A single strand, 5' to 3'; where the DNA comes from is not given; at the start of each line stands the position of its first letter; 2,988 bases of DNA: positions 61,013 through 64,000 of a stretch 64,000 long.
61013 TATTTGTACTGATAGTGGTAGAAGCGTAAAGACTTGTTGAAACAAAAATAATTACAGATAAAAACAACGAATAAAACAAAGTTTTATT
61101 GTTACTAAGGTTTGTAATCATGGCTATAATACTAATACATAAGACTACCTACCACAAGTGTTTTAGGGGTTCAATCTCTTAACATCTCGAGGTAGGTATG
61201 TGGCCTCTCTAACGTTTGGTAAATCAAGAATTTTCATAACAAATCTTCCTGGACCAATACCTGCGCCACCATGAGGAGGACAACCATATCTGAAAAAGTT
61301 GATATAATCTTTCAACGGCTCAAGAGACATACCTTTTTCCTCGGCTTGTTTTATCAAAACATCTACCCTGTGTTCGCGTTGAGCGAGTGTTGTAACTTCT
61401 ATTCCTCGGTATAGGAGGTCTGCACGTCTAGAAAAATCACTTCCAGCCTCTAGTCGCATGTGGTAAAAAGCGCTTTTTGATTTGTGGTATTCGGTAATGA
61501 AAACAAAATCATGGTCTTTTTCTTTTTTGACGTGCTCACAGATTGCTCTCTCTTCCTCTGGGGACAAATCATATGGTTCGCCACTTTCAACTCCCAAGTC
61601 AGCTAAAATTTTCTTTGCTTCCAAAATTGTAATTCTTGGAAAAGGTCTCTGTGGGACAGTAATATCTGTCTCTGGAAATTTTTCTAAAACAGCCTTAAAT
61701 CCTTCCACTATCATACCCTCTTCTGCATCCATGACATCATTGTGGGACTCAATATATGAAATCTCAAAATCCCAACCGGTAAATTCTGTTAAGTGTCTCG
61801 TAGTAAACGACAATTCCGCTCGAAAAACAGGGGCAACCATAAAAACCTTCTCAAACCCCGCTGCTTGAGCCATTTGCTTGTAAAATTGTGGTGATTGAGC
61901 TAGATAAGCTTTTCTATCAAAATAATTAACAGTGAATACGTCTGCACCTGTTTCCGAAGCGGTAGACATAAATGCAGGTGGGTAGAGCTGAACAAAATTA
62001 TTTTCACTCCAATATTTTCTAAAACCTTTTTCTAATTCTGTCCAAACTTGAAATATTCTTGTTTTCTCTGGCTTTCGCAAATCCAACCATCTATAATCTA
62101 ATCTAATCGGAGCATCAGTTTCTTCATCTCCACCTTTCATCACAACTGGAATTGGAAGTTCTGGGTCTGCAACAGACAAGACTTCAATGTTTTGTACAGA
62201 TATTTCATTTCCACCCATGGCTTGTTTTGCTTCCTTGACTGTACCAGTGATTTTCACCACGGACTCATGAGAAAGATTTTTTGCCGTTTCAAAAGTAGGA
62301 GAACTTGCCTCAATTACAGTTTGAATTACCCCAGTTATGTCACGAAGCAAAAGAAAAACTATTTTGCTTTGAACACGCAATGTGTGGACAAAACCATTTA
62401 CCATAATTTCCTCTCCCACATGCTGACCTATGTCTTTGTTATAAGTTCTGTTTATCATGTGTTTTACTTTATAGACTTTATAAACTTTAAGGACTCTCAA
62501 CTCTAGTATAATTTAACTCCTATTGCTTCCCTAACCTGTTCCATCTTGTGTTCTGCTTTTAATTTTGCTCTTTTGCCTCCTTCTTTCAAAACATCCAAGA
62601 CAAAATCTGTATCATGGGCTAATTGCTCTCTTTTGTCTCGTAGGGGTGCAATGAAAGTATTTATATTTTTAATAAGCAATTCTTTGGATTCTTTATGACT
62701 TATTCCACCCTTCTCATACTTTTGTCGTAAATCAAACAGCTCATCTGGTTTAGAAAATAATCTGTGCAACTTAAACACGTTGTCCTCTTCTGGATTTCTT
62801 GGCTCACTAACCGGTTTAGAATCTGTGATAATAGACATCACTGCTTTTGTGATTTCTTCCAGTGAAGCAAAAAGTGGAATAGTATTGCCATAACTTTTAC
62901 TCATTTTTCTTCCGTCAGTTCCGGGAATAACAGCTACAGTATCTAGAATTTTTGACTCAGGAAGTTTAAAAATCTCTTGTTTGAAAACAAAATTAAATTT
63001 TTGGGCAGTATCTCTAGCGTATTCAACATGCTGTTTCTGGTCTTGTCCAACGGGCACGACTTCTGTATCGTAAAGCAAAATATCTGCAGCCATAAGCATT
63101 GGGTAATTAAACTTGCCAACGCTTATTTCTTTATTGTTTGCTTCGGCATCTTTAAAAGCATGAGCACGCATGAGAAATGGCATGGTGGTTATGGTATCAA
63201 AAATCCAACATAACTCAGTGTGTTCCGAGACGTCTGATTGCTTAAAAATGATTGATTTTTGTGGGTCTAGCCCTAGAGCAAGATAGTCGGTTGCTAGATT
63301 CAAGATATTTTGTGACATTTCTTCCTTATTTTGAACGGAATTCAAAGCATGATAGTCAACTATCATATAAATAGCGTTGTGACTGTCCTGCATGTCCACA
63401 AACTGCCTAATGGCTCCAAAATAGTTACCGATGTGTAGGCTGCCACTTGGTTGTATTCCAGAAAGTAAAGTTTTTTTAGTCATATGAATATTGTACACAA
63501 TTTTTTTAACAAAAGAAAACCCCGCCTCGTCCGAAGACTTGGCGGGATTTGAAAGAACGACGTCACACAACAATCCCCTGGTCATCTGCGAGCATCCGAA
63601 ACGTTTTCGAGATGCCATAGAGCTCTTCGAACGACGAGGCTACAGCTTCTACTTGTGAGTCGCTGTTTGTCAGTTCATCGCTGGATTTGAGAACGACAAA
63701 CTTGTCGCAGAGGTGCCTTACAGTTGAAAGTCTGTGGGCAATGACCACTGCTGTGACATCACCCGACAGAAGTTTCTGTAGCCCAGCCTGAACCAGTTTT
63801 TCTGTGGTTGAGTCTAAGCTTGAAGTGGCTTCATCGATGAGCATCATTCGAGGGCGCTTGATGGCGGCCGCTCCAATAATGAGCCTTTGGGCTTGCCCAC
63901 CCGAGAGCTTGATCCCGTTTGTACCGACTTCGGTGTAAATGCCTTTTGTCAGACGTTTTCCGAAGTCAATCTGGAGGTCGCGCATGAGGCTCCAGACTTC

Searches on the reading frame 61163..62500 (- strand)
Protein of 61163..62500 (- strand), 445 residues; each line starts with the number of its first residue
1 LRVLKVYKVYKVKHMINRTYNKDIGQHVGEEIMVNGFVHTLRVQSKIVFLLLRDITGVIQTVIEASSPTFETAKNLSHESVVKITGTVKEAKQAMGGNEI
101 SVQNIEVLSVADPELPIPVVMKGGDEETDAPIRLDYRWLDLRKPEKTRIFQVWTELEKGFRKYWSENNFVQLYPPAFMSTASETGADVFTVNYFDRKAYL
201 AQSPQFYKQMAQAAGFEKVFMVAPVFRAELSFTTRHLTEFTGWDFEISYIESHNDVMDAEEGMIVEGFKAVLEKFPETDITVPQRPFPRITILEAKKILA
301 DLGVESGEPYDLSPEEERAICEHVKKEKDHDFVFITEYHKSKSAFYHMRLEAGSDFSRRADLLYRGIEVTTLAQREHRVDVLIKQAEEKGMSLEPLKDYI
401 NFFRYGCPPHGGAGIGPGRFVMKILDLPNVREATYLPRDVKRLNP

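Call 94: search_protein_families(library=pfam, proteins=[window:61163-62500:-], max_evalue=0.00001)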
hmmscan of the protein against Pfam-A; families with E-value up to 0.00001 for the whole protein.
window:61163-62500:- (445 aa): 2 families
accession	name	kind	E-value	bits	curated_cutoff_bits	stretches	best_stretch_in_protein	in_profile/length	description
PF00152.25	tRNA-synt_2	-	4.8e-72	243.1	25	1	131-439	3-307/308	tRNA synthetases class II (D, K and N)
PF01336.31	tRNA_anti-codon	-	7.4e-12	45.5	27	1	34-108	3-75/75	OB-fold nucleic acid binding domain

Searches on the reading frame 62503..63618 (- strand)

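Call 94: search_protein_families(library=pfam, proteins=[window:62503-63618:-], max_evalue=0.00001)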
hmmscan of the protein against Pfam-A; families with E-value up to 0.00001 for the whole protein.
window:62503-63618:- (371 aa): 1 family
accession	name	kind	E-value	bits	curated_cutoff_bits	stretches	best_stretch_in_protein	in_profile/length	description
PF00579.31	tRNA-synt_1b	-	1.3e-59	202.4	21.1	1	50-322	7-290/292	tRNA synthetases class I (W and Y)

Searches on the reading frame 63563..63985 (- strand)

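Call 94: search_protein_families(library=pfam, proteins=[window:63563-63985:-], max_evalue=0.00001)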
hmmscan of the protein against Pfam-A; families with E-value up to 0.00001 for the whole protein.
window:63563-63985:- (140 aa): 1 family
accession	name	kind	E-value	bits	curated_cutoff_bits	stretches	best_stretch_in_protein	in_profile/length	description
PF00005.33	ABC_tran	-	1.2e-06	29.6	25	1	17-55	99-137/137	ABC transporter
